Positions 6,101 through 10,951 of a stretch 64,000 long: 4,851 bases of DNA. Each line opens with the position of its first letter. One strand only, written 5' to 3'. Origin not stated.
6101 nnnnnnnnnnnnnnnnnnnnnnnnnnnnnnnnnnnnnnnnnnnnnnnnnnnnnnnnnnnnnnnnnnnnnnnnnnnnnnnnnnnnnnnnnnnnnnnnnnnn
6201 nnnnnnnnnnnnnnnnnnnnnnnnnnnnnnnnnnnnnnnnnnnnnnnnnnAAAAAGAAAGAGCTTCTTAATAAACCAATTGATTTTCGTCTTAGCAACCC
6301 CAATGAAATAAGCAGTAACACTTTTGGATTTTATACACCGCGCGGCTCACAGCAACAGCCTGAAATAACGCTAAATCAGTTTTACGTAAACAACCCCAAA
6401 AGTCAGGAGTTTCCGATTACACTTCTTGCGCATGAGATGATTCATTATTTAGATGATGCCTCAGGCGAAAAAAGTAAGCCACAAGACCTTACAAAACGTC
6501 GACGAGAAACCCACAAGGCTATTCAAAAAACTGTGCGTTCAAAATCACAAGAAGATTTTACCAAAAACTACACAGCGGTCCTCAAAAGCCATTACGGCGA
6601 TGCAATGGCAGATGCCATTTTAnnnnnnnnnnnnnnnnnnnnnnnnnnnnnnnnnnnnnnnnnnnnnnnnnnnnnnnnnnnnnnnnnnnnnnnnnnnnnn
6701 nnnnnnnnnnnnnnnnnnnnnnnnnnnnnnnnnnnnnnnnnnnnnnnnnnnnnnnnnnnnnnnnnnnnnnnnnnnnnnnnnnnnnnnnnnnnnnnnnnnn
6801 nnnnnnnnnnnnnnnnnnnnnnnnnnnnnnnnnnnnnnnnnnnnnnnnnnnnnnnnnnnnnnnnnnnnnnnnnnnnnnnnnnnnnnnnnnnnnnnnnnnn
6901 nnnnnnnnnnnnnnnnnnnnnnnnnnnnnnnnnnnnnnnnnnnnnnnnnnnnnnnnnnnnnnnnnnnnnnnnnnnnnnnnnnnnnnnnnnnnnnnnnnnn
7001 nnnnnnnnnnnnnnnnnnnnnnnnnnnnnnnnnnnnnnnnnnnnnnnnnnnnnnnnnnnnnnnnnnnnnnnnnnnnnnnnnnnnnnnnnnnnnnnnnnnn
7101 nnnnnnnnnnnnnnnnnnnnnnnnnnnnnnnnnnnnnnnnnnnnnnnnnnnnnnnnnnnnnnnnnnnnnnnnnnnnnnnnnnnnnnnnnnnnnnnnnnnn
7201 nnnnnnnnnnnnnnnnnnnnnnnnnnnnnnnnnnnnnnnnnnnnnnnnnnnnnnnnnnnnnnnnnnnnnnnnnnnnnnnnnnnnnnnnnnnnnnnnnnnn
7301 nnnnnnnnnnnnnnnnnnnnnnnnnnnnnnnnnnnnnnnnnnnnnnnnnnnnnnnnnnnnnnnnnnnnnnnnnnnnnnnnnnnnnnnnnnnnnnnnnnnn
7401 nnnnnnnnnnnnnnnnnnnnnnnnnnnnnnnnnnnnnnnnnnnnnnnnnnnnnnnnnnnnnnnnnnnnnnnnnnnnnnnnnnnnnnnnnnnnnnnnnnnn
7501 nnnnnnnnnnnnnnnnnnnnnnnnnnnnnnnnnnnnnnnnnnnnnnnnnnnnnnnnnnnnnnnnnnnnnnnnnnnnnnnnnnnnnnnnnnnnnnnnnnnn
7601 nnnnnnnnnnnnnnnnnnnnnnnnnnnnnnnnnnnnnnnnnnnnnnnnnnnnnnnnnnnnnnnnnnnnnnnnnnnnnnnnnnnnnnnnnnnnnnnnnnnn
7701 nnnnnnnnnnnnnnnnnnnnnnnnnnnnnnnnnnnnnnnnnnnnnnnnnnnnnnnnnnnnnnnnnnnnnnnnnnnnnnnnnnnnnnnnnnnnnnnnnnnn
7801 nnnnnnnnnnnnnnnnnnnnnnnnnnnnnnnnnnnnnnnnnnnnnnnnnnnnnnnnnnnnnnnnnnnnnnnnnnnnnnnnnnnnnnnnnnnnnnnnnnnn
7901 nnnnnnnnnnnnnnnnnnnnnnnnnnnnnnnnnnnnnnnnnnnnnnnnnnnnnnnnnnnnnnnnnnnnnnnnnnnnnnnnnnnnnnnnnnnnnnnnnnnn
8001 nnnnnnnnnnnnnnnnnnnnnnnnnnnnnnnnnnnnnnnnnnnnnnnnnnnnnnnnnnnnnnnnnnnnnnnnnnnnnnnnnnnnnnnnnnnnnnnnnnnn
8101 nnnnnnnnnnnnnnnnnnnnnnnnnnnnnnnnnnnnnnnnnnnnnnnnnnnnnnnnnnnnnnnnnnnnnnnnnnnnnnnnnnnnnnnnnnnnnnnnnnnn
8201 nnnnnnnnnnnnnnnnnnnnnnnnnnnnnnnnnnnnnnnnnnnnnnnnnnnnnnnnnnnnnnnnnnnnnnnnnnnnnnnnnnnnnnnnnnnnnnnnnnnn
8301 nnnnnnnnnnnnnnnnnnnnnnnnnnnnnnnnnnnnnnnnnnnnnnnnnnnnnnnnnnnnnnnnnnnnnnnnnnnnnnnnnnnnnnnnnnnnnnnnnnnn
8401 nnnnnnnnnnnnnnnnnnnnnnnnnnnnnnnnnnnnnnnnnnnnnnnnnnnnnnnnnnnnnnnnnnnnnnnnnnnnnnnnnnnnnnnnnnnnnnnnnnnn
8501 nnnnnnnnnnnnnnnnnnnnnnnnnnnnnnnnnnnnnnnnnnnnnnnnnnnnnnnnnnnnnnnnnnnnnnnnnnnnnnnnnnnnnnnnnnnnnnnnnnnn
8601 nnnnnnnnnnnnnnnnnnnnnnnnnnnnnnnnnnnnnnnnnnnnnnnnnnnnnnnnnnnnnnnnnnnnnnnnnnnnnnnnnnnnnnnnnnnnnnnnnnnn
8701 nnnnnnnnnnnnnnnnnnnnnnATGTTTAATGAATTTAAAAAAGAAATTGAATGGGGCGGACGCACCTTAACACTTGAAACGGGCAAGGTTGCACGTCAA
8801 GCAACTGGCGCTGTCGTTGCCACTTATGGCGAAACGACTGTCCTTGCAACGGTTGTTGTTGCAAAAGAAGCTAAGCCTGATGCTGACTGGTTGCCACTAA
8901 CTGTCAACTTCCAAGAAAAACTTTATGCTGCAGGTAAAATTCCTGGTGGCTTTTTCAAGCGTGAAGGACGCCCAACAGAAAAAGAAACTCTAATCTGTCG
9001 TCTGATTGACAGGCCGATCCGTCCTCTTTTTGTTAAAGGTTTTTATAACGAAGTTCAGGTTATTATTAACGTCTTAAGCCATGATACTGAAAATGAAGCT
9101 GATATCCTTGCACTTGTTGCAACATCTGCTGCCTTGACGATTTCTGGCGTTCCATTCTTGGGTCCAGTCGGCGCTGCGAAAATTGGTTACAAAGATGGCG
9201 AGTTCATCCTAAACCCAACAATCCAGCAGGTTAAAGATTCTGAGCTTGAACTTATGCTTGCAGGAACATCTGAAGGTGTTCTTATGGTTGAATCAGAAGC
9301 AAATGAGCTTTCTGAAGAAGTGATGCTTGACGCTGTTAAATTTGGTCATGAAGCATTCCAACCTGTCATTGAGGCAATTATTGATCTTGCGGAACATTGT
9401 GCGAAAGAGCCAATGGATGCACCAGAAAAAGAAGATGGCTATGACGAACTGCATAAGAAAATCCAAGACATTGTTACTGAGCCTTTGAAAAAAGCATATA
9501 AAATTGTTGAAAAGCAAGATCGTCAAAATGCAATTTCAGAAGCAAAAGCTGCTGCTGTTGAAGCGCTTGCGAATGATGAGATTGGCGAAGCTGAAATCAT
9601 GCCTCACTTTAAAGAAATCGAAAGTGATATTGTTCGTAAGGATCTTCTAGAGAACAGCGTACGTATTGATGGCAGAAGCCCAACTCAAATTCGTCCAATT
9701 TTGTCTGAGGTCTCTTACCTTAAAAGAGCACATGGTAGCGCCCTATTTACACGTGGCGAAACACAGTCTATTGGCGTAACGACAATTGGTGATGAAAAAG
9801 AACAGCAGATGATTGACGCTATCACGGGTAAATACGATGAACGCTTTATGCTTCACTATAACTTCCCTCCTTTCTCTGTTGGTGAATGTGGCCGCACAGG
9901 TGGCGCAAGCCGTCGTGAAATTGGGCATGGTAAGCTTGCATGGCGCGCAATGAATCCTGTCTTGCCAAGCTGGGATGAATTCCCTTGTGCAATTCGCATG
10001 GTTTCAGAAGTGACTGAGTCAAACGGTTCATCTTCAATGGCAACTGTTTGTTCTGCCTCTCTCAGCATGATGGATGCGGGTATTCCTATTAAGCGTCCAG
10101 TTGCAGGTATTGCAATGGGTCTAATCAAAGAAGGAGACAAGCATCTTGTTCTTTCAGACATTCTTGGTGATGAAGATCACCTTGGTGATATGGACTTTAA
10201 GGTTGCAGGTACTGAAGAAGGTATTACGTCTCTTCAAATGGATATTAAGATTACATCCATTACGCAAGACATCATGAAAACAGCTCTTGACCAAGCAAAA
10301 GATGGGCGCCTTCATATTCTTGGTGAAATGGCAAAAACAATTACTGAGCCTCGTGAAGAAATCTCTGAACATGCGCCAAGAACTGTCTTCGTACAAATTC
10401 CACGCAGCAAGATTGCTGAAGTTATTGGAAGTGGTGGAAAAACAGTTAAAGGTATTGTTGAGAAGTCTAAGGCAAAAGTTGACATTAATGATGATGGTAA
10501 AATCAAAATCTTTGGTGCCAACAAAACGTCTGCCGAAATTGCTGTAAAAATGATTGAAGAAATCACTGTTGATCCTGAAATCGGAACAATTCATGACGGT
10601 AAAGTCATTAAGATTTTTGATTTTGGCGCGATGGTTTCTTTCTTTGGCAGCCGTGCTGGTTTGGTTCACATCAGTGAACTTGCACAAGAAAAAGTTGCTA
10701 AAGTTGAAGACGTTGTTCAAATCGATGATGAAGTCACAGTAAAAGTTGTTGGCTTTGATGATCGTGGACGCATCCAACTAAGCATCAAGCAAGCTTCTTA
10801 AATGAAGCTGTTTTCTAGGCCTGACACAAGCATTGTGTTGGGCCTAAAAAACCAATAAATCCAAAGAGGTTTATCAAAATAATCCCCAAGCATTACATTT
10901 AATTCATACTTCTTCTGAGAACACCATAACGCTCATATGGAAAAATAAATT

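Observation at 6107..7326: Lys-rich HExxH protein gene inserted between the two halves of the RiPP cluster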

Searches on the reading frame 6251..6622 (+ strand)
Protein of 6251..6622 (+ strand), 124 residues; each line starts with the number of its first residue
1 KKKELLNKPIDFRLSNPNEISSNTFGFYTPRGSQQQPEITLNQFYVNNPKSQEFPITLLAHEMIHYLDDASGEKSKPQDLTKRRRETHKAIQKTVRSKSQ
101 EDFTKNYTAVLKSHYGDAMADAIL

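Call 59: search_solved_structures(query=window:6251-6622:+, max_evalue=10, show_alignments=3)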
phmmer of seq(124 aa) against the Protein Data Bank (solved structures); distinct sequences matched with E-value up to 10: 1.
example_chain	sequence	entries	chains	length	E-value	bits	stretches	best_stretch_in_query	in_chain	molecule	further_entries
7omm_B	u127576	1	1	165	1.6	12.6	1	25-93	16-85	LPS-assembly lipoprotein LptE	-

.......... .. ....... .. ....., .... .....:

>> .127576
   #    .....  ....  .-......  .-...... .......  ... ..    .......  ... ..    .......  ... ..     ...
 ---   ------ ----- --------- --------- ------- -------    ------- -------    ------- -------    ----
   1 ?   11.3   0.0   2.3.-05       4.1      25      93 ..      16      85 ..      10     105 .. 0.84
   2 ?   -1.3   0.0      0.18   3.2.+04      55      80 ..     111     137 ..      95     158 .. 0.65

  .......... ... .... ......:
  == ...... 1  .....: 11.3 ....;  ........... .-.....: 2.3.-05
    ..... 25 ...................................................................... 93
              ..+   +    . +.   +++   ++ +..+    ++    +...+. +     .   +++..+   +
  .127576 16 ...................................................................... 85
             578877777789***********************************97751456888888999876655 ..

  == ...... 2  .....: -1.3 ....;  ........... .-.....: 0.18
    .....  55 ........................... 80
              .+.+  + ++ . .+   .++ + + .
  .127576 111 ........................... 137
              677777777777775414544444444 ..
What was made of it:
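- Tried and rejected: The only hit was LptE at E = 1.6 (call 59), which is noise.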

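Call 60: search_protein_families(library=pfam, proteins=[window:6251-6622:+], max_evalue=10)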
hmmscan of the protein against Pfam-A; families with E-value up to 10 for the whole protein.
seq(124 aa): 3 families
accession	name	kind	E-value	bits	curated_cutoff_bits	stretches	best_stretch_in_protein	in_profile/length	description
PF10263.15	SprT-like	-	0.00095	19.4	25.6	1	22-67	30-73/108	SprT-like family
PF14891.12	Peptidase_M91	-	0.002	18.9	25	1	32-88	68-125/176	Effector protein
PF01752.23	Peptidase_M9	-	0.038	13.7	26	1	22-69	125-172/289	Collagenase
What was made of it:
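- The best Pfam hit of the isolated domain is SprT-like (E = 9.5e-4, call 60).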

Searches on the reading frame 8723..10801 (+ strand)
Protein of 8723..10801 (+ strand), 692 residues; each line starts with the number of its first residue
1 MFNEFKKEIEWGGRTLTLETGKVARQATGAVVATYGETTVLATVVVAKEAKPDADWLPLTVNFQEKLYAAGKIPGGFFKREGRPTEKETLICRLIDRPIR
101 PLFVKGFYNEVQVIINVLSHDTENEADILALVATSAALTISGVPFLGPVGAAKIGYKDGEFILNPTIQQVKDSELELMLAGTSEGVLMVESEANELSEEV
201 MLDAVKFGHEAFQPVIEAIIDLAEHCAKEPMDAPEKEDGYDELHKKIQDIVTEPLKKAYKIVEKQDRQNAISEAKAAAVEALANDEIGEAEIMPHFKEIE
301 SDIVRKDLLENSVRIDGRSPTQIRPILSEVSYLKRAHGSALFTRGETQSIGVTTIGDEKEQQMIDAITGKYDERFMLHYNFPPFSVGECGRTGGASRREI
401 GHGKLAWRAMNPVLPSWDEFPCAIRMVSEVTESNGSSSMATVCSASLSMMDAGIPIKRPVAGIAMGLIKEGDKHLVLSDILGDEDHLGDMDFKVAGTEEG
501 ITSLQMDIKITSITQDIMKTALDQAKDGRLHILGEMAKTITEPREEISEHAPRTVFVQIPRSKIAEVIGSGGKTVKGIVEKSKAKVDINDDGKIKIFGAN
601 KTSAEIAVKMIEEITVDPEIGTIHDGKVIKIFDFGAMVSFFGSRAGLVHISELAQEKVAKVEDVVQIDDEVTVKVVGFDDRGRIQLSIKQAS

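Call 14: list_cluster_members(proteins=[P0001, window:8723-10801:+, window:7675-8532:+])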
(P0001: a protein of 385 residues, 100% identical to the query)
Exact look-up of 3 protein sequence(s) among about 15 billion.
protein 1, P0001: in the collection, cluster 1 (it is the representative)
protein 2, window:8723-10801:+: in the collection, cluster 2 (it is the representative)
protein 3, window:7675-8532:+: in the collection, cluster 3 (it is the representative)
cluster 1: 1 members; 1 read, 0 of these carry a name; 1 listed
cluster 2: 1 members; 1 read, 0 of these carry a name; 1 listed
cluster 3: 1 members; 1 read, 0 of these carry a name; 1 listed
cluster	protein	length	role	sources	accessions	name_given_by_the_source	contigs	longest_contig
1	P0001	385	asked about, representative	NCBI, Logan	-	-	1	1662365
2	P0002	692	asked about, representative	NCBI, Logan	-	-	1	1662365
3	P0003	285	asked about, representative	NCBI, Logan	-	-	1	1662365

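Call 37: find_homologous_proteins(query=window:8723-10801:+, max_evalue=1e-100)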
Query window:8723-10801:+ (692 aa): 8000 proteins with E <= 1e-100 among 8000 candidates; the best 120 are listed.
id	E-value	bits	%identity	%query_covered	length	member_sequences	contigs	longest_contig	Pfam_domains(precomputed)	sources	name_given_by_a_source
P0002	0.0e+0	1522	100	100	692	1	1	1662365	PF00013.36,PF03725.21,PF00575.30,PF03726.20,PF01138.28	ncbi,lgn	-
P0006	0.0e+0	1323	86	100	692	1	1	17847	PF00013.36,PF03725.21,PF00575.30,PF03726.20,PF01138.28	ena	-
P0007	9.1e-292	988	64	100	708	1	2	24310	PF00013.36,PF03725.21,PF00575.30,PF03726.20,PF01138.28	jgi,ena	jgi:polyribonucleotide nucleotidyltransferase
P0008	1.9e-290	983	64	100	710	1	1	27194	PF00013.36,PF03725.21,PF00575.30,PF03726.20,PF01138.28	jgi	jgi:polyribonucleotide nucleotidyltransferase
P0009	3.2e-290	982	64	100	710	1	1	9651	PF00013.36,PF03725.21,PF00575.30,PF03726.20,PF01138.28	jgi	jgi:polyribonucleotide nucleotidyltransferase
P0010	4.5e-290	982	63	100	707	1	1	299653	PF00013.36,PF03725.21,PF00575.30,PF03726.20,PF01138.28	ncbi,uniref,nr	ncbi:polyribonucleotide nucleotidyltransferase [Azospirillum sp. SYSU D00513]|uniref:polyribonucleot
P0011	7.6e-290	981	64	100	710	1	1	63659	PF00013.36,PF03725.21,PF00575.30,PF03726.20,PF01138.28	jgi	jgi:polyribonucleotide nucleotidyltransferase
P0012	2.1e-289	980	65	100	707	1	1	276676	PF00013.36,PF03725.21,PF00575.30,PF03726.20,PF01138.28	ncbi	ncbi:polyribonucleotide nucleotidyltransferase [Azospirillum sp. sgz302134]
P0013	2.1e-289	980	65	100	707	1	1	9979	PF00013.36,PF03725.21,PF00575.30,PF03726.20,PF01138.28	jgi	-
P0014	3.7e-289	979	64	100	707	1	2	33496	PF00013.36,PF03725.21,PF00575.30,PF03726.20,PF01138.28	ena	-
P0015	3.8e-289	979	64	100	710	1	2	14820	PF00013.36,PF03725.21,PF00575.30,PF03726.20,PF01138.28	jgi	jgi:polyribonucleotide nucleotidyltransferase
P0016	4.3e-289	979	64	100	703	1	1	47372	PF00013.36,PF03725.21,PF00575.30,PF03726.20,PF01138.28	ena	-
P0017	4.4e-289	979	64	100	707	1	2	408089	PF00013.36,PF03725.21,PF00575.30,PF03726.20,PF01138.28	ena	-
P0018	4.4e-289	979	64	100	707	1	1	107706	PF00013.36,PF03725.21,PF00575.30,PF03726.20,PF01138.28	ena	-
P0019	4.9e-289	979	64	100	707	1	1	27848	PF00013.36,PF03725.21,PF00575.30,PF03726.20,PF01138.28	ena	-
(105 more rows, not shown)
